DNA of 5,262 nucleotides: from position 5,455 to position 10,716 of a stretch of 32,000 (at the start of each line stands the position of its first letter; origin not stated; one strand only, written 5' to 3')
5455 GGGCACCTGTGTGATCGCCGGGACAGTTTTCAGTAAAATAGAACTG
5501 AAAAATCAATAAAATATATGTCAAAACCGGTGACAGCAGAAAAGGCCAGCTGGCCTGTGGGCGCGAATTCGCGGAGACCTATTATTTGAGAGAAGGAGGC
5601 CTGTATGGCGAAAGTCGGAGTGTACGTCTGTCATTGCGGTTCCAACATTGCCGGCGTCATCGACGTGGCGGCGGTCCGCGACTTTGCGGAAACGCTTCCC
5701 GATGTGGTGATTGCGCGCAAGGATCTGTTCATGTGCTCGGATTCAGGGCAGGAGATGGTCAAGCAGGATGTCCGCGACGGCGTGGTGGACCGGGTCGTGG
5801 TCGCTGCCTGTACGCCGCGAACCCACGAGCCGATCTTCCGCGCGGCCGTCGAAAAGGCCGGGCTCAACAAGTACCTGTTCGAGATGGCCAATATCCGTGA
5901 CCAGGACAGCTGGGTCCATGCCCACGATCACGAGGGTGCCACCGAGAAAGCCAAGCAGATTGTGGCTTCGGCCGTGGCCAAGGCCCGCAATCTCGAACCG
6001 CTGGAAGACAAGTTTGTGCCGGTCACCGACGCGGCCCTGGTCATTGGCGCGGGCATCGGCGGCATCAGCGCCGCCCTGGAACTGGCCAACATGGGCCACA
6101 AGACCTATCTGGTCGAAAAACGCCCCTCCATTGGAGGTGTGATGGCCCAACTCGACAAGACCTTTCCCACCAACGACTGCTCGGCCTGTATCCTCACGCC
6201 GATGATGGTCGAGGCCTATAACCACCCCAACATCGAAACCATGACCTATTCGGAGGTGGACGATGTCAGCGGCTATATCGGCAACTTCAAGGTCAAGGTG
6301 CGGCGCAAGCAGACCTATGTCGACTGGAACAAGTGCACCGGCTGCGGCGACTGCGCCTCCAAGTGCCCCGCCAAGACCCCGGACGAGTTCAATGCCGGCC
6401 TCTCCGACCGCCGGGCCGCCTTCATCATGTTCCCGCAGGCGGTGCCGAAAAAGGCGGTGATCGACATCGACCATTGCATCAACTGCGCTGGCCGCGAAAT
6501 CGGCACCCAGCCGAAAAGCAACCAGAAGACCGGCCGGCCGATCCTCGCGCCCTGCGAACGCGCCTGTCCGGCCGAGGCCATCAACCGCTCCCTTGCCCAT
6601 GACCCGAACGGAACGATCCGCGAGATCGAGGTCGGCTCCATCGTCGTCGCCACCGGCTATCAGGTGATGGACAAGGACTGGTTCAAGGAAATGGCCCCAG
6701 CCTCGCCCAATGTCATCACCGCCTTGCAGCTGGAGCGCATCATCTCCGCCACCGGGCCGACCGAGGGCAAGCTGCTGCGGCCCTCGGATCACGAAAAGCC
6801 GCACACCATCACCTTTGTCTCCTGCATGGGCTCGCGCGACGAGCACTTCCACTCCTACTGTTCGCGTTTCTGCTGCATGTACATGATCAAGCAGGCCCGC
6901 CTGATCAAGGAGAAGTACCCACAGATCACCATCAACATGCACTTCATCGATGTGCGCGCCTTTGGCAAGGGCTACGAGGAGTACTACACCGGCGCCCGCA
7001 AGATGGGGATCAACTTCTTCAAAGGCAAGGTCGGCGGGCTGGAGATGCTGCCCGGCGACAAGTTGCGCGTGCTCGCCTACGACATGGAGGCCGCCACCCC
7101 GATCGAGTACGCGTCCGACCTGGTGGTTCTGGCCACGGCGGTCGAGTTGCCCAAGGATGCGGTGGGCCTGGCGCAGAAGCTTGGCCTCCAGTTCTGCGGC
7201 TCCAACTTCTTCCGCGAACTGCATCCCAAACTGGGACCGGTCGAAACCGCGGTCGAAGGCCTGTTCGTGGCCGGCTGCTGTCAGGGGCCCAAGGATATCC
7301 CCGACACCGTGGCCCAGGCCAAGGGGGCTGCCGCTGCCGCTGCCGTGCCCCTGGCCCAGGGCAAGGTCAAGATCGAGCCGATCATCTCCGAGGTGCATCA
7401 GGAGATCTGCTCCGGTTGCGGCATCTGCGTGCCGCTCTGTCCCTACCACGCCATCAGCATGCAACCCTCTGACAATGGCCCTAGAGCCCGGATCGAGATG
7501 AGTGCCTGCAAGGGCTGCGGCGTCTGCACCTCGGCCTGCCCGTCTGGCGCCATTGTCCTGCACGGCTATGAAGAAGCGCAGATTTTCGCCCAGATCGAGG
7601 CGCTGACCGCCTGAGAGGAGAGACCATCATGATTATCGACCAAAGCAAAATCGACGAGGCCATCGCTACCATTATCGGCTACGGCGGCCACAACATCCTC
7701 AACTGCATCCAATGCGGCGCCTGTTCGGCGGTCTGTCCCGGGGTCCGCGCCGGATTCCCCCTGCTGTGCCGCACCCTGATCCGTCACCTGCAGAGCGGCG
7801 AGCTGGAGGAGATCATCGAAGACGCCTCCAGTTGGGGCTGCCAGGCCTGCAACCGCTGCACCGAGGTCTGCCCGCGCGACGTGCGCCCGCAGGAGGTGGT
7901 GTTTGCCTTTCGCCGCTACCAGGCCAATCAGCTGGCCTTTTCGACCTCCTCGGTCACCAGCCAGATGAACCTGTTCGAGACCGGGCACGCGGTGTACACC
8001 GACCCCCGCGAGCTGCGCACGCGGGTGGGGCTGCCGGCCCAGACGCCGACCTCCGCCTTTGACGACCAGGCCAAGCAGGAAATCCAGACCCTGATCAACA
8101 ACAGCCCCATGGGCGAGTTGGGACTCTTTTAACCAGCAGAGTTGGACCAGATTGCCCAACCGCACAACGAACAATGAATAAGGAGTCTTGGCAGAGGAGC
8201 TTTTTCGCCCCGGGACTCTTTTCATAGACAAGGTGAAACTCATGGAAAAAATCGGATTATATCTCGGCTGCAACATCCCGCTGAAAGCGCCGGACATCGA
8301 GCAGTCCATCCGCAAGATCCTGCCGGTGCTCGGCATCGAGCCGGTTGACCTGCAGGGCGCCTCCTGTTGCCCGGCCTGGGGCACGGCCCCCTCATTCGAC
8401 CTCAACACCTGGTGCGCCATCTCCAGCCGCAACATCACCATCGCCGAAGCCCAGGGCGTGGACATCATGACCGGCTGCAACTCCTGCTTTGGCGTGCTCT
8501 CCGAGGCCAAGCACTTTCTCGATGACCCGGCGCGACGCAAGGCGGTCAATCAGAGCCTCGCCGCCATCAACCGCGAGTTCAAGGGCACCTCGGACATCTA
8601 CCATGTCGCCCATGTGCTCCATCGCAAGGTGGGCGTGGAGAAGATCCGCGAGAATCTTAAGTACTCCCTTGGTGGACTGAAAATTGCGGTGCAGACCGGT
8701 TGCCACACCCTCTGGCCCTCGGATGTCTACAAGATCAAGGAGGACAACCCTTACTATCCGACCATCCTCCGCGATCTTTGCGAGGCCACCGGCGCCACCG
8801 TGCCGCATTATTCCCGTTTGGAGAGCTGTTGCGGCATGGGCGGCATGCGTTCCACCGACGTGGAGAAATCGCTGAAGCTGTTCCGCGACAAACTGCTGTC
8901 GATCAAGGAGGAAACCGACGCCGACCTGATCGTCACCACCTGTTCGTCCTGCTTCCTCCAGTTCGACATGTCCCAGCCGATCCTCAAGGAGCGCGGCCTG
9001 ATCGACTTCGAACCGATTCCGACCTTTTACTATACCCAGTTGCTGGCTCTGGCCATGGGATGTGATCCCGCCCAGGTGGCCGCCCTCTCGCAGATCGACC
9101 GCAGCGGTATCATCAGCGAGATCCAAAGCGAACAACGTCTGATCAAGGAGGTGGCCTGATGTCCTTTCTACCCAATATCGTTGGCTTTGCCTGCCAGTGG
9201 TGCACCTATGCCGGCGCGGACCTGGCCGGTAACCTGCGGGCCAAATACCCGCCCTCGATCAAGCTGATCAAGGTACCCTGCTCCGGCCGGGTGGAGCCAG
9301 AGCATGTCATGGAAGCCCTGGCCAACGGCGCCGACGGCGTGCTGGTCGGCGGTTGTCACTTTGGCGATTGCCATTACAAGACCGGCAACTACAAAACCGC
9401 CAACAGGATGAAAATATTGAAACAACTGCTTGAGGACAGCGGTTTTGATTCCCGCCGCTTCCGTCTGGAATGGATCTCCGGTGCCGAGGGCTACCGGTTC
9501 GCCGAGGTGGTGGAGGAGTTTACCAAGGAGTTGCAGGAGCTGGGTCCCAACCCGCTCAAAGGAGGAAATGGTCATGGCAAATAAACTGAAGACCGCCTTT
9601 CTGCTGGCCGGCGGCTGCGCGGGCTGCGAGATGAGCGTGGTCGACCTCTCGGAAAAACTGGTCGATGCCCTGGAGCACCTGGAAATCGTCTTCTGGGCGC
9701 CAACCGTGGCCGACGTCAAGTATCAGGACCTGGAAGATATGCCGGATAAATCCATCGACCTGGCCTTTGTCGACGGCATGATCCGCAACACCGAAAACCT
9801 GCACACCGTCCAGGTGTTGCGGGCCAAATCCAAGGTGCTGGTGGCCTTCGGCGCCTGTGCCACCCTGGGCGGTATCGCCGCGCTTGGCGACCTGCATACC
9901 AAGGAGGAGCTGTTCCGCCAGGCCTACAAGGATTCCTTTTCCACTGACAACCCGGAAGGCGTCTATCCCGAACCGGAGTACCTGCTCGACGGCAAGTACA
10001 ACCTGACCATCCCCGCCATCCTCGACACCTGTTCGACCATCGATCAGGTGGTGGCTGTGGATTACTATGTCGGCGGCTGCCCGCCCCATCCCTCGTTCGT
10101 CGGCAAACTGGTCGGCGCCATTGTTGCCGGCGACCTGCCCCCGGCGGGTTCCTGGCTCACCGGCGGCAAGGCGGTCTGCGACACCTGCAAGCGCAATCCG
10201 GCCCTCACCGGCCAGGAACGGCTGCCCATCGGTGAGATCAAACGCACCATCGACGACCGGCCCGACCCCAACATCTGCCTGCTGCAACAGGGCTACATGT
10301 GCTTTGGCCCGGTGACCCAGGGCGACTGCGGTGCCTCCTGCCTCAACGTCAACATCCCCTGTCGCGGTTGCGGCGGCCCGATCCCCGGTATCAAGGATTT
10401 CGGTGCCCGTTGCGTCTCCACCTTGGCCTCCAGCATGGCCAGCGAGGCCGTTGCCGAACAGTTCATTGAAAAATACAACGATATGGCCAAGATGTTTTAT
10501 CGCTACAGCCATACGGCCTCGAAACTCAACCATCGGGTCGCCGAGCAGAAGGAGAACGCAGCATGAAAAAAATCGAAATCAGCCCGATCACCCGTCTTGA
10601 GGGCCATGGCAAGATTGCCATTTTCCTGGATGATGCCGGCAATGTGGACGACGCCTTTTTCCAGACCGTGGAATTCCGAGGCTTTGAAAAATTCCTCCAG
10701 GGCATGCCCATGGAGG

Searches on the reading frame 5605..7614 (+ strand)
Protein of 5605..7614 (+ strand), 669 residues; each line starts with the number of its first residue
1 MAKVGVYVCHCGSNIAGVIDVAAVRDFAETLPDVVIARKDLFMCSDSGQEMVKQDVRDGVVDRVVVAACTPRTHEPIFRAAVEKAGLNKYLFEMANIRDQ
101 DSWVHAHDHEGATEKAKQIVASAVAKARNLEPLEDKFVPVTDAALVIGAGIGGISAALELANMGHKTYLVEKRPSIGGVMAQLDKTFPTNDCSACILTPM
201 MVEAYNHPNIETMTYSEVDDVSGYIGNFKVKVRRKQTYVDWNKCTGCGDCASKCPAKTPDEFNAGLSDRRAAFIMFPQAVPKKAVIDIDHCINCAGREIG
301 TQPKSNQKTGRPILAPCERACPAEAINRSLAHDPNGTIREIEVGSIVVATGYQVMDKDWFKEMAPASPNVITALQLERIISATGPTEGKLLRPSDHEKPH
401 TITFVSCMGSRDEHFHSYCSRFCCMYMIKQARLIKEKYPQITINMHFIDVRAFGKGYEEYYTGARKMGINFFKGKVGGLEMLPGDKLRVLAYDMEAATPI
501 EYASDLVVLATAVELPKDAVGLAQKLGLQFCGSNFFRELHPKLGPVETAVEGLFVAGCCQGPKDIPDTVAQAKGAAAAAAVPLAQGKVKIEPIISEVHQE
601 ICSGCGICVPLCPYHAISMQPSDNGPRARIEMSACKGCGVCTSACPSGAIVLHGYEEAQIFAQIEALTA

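Call 80: search_protein_families(library=pfam, proteins=[window:5605-7614:+], max_evalue=0.001)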
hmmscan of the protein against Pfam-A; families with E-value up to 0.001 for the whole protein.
window:5605-7614:+ (669 aa): 18 families
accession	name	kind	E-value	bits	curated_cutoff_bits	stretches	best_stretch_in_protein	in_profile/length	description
PF00037.32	Fer4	-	8.1e-16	57.5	21.1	3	597-618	3-24/24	4Fe-4S binding domain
PF12838.12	Fer4_7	-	8.8e-15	55.4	27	1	602-649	2-52/52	4Fe-4S dicluster domain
PF25160.1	LdpA_Fe-S-bd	-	3.5e-12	46.4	27.6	1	595-620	21-46/49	LdpA Fe-S cluster-binding domain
PF13484.11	Fer4_16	-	3.7e-12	47.3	30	0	635-655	2-21/66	4Fe-4S double cluster binding domain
PF13187.11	Fer4_9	-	2.5e-11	43.8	27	2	602-650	2-52/52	4Fe-4S dicluster domain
PF12837.12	Fer4_6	-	5.7e-10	39.1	25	1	628-650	2-24/24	4Fe-4S binding domain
PF12797.12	Fer4_2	-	6.8e-10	38.7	24.5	2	238-256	4-22/22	4Fe-4S binding domain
PF13237.11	Fer4_10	-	1.6e-09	38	25.5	1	598-646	5-53/53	4Fe-4S dicluster domain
PF12831.13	FAD_oxidored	-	9.1e-09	35.5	27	1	145-181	3-39/416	FAD dependent oxidoreductase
PF13450.12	NAD_binding_8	-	1.8e-07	31.8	21.9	1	146-182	1-37/68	NAD(P)-binding Rossmann-like domain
PF13534.11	Fer4_17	-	3.9e-07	30.9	22.2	0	602-648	2-59/61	4Fe-4S dicluster domain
PF07992.20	Pyr_redox_2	-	4.3e-07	30.1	26.1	1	145-233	4-79/291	Pyridine nucleotide-disulphide oxidoreductase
PF17179.9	Fer4_22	-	2.9e-06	28.5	27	0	228-257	65-94/95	4Fe-4S dicluster domain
PF01266.30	DAO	-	4.2e-06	27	27.9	1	145-178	3-37/353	FAD dependent oxidoreductase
PF14697.11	Fer4_21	-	4.7e-06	27.1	35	1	596-650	2-57/59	4Fe-4S dicluster domain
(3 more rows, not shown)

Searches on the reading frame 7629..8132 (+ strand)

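Call 80: search_protein_families(library=pfam, proteins=[window:7629-8132:+], max_evalue=0.001)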
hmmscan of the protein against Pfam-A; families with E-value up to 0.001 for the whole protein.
window:7629-8132:+ (167 aa): 10 families
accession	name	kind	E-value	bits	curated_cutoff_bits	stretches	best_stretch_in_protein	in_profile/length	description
PF13534.11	Fer4_17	-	3.4e-08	34.4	22.2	1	25-85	1-60/61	4Fe-4S dicluster domain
PF13183.11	Fer4_8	-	3.4e-08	34.3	27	1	24-85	3-68/68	4Fe-4S dicluster domain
PF13237.11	Fer4_10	-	1.7e-07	31.5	25.5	1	25-82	8-53/53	4Fe-4S dicluster domain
PF13187.11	Fer4_9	-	1.3e-06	28.7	27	1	25-84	1-50/52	4Fe-4S dicluster domain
PF13484.11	Fer4_16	-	6e-06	27.4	30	0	71-88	2-19/66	4Fe-4S double cluster binding domain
PF00037.32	Fer4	-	1.3e-05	25.2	21.1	0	25-37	7-19/24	4Fe-4S binding domain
PF12838.12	Fer4_7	-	2.5e-05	25.1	27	1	25-85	1-52/52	4Fe-4S dicluster domain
PF12797.12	Fer4_2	-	7.1e-05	23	24.5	0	25-37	9-21/22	4Fe-4S binding domain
PF12837.12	Fer4_6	-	0.00011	22.5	25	0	25-37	8-20/24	4Fe-4S binding domain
PF12800.12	Fer4_4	-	0.00082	20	24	0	25-37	3-15/17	4Fe-4S binding domain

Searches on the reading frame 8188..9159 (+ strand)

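Call 80: search_protein_families(library=pfam, proteins=[window:8188-9159:+], max_evalue=0.001)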
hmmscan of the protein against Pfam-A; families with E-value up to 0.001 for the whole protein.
window:8188-9159:+ (323 aa): 1 family
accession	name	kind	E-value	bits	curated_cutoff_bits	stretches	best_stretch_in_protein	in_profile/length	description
PF02754.22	CCG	-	9e-32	109.5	20.6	2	166-260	1-85/85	Cysteine-rich domain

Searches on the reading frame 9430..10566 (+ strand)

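Call 80: search_protein_families(library=pfam, proteins=[window:9430-10566:+], max_evalue=0.001)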
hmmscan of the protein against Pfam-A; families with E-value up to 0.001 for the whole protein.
window:9430-10566:+ (378 aa): 1 family
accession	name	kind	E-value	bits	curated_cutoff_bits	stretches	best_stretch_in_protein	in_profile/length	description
PF01058.29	Oxidored_q6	-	2.5e-25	89.1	27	1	63-226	1-123/128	NADH ubiquinone oxidoreductase, 20 Kd subunit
